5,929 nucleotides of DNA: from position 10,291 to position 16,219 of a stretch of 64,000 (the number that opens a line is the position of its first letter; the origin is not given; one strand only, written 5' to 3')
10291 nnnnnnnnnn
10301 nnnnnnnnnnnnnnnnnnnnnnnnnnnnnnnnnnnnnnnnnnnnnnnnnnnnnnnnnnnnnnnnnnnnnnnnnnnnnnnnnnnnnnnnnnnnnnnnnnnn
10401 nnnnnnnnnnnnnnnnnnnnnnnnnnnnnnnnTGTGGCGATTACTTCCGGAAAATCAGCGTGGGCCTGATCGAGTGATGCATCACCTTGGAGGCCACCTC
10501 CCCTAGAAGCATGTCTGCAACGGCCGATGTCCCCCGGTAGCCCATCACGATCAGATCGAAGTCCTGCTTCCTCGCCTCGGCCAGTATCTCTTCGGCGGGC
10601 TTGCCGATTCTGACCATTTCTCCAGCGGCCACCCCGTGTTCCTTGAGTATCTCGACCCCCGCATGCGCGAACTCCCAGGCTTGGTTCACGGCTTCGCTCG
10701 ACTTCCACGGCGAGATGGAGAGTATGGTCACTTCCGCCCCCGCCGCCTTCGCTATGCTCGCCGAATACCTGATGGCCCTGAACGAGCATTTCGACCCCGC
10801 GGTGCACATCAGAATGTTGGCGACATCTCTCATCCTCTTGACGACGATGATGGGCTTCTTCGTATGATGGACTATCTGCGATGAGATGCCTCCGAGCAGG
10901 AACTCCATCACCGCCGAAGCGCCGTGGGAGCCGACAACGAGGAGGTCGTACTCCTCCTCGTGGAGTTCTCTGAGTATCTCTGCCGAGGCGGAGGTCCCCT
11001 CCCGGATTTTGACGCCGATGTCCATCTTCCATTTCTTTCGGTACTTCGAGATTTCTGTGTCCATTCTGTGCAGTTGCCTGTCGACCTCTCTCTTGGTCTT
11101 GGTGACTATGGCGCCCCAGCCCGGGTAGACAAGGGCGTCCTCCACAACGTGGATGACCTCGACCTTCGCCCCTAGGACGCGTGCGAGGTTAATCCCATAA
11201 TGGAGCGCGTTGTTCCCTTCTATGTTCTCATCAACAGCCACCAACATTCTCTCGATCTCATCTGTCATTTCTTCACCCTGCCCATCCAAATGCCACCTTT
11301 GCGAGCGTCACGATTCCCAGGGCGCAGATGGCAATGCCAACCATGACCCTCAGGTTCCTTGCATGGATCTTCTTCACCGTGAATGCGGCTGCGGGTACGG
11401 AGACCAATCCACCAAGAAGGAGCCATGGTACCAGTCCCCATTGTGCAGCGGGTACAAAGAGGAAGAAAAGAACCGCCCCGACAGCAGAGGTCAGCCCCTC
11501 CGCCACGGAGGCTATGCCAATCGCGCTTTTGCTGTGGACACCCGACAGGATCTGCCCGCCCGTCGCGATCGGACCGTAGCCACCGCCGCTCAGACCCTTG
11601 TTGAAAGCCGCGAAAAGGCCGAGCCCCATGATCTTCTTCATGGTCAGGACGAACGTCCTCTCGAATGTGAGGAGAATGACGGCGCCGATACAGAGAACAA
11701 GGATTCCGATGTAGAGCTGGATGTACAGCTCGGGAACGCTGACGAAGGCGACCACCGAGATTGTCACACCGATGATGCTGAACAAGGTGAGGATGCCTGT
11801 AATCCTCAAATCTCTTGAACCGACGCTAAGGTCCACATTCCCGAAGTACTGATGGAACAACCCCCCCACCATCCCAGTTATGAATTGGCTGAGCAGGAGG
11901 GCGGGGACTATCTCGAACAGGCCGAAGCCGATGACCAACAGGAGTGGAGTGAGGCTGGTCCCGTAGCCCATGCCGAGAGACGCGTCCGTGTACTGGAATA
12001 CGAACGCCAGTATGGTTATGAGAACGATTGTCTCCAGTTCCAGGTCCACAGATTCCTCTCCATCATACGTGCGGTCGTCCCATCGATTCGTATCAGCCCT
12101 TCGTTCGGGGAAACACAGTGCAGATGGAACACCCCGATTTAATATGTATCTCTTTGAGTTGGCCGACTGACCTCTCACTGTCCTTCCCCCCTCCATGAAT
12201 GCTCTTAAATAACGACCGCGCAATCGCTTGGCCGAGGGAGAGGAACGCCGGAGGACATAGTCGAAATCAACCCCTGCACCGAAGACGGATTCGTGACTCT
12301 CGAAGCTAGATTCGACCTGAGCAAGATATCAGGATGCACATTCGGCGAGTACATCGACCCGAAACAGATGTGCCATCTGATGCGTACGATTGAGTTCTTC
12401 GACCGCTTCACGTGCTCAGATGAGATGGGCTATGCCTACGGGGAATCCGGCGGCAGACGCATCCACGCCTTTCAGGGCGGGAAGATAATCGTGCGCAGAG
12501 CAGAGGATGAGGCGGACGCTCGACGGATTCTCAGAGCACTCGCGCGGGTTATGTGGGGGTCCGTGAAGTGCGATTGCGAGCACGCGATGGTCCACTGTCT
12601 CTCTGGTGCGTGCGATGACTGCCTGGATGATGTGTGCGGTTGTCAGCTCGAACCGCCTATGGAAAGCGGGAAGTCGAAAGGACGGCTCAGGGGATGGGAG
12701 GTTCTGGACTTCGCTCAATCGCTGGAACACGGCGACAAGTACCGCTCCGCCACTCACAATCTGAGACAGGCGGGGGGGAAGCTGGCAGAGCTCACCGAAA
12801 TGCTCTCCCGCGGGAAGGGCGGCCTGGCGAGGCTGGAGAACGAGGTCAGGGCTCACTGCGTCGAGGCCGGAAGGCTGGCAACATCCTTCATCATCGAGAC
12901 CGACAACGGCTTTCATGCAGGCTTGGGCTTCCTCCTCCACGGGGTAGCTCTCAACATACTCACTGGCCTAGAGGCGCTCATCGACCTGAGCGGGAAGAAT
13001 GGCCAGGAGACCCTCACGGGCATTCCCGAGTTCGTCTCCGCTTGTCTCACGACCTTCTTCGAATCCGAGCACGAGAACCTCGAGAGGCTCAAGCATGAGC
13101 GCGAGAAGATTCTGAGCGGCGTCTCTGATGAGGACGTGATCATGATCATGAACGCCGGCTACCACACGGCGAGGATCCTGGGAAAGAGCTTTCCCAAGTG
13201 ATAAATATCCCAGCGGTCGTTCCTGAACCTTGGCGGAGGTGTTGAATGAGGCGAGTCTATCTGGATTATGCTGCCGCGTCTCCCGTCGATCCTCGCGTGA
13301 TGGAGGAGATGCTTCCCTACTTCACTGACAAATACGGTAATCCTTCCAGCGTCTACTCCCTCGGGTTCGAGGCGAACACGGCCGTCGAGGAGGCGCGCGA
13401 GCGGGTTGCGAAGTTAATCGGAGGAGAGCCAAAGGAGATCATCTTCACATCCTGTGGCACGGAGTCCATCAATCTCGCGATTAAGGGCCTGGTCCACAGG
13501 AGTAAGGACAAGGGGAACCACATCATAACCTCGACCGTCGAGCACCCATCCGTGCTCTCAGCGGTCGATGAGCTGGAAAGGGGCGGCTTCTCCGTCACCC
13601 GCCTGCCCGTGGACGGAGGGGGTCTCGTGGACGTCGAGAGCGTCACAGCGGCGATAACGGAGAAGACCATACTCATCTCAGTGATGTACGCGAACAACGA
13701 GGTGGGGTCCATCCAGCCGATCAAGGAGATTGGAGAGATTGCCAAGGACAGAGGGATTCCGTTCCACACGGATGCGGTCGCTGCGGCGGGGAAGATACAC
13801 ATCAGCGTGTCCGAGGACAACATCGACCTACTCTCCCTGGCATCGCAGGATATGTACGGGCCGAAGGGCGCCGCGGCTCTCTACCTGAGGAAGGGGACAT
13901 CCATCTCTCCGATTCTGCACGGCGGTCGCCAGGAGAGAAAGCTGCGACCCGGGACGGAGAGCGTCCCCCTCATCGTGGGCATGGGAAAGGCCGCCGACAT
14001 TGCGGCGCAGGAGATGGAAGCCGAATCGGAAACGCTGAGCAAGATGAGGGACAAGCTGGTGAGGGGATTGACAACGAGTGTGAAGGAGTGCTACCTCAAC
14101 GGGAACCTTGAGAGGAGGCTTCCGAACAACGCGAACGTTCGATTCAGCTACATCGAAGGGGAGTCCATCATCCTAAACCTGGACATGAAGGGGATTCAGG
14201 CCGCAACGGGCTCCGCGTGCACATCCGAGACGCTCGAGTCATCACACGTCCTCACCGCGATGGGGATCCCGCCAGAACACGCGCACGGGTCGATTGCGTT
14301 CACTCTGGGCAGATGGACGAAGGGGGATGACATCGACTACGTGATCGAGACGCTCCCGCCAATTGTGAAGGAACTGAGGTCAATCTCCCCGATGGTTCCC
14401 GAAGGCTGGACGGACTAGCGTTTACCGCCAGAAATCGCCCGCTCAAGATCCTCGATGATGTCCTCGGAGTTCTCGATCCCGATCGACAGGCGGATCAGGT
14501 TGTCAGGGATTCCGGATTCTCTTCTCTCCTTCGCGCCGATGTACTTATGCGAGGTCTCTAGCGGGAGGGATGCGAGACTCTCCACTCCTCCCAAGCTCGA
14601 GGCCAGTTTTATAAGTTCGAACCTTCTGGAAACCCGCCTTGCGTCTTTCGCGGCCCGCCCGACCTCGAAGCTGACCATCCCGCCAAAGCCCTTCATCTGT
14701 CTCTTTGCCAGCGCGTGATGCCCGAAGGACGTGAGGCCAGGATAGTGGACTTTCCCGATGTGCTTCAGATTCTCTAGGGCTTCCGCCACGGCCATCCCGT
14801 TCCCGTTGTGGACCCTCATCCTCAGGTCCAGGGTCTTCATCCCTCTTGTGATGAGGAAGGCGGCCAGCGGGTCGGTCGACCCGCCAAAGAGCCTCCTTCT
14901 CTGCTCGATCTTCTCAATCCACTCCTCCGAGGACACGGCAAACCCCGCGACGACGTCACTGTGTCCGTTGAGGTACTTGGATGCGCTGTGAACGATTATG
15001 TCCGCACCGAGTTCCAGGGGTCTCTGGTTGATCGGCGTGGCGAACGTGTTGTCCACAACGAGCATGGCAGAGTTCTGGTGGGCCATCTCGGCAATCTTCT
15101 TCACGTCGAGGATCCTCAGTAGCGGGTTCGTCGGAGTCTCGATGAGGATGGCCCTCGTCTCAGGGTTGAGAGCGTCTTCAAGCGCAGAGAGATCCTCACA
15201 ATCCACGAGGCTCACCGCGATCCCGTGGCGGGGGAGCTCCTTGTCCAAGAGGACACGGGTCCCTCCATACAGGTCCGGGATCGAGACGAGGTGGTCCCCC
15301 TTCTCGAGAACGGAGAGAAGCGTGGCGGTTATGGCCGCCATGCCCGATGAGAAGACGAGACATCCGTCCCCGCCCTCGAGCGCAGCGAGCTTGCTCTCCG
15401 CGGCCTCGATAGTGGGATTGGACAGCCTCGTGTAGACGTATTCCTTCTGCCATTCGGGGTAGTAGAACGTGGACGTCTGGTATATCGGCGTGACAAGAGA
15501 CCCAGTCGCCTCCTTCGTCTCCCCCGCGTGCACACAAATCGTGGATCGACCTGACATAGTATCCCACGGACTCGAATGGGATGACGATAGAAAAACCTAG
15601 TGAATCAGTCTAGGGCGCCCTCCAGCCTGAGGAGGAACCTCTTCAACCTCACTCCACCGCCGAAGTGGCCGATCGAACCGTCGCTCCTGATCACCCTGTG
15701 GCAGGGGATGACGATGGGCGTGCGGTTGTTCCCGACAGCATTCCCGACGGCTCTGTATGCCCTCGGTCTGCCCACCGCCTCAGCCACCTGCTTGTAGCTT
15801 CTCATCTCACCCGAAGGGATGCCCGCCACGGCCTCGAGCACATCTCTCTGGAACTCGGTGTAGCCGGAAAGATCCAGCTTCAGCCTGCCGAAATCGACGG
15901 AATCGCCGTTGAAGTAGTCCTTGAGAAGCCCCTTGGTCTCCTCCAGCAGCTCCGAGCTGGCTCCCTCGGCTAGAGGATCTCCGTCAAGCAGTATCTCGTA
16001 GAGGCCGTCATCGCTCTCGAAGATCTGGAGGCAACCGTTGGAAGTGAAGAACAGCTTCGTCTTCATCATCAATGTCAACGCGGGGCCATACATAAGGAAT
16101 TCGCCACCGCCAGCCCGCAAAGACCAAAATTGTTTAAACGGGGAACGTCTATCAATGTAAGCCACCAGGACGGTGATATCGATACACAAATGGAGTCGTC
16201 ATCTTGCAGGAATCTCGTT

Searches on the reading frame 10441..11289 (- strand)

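Call 48: search_protein_families(library=pfam, proteins=[window:10441-11289:-], max_evalue=0.00001)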
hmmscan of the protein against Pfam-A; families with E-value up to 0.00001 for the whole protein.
window:10441-11289:- (282 aa): 1 family
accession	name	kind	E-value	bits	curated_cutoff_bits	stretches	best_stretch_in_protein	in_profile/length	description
PF00582.32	Usp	-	9.3e-48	162.8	24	2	12-151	2-141/141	Universal stress protein family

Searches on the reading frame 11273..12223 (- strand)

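Call 48: search_protein_families(library=pfam, proteins=[window:11273-12223:-], max_evalue=0.00001)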
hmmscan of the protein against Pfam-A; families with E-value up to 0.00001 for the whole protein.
window:11273-12223:- (316 aa): 1 family
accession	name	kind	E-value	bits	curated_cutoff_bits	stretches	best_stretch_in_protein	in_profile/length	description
PF01925.25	TauE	-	1.4e-18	67.8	32.6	1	71-304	3-235/237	Sulfite exporter TauE/SafE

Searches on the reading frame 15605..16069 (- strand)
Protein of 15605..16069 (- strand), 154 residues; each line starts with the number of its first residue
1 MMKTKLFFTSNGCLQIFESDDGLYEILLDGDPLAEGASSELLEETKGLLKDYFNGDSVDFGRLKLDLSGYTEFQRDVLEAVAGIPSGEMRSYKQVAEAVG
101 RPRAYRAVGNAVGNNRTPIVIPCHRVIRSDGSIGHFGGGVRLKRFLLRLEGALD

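Call 3: search_protein_families(library=pfam, proteins=[window:15605-16069:-], max_evalue=0.1)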
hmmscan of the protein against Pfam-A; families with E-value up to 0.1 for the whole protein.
window:15605-16069:- (154 aa): 2 families
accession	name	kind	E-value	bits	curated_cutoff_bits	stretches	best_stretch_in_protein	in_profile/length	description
PF01035.26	DNA_binding_1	-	2.8e-32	110.8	27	1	72-152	1-81/81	6-O-methylguanine DNA methyltransferase, DNA binding domain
PF02870.21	Methyltransf_1N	-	0.0042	18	21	1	11-67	10-71/71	6-O-methylguanine DNA methyltransferase, ribonuclease-like domain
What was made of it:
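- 15605..16069 (-): Separate canonical Ogt (O6-alkylguanine-DNA alkyltransferase) with IPCHRVI and full-length pocket loops. PF01035 1-81/81 E 2.8e-32, weak PF02870 N-domain (call 3).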

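Call 4: search_protein_families(library=ncbifam, proteins=[window:15605-16069:-], max_evalue=0.1)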
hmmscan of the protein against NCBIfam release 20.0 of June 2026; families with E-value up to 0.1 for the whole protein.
window:15605-16069:- (154 aa): 6 families
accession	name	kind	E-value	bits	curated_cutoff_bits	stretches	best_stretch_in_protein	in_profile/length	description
TIGR00589.1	ogt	superfamily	4.6e-31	106.7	46.4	1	71-150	1-80/80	methylated-DNA--[protein]-cysteine S-methyltransferase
NF007626.0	PRK10286.1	equivalog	1.2e-24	87.3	192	1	49-153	66-169/171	methylated-DNA--[protein]-cysteine S-methyltransferase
NF011964.0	PRK15435.1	equivalog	4.6e-24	85.1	345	1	63-150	262-348/354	bifunctional DNA-binding transcriptional regulator/O6-methylguanine-DNA methyltransferase Ada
NF041132.1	DNA_protcyst_Mta_Thcoc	equivalog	8.1e-15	55.1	250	1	64-151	84-169/169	methylated-DNA--protein-cysteine methyltransferase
NF003022.0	PRK03887.1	equivalog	8.2e-14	51.8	164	1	64-151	84-169/175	methylated-DNA--protein-cysteine methyltransferase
NF041466.1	factorH_bind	equivalog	0.031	13.5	200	1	44-99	74-131/279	factor H-binding protein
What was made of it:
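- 15605..16069 (-): TIGR00589 106.7 bits (call 4).
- A complete Ogt is present in the same window (calls 3, 4).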
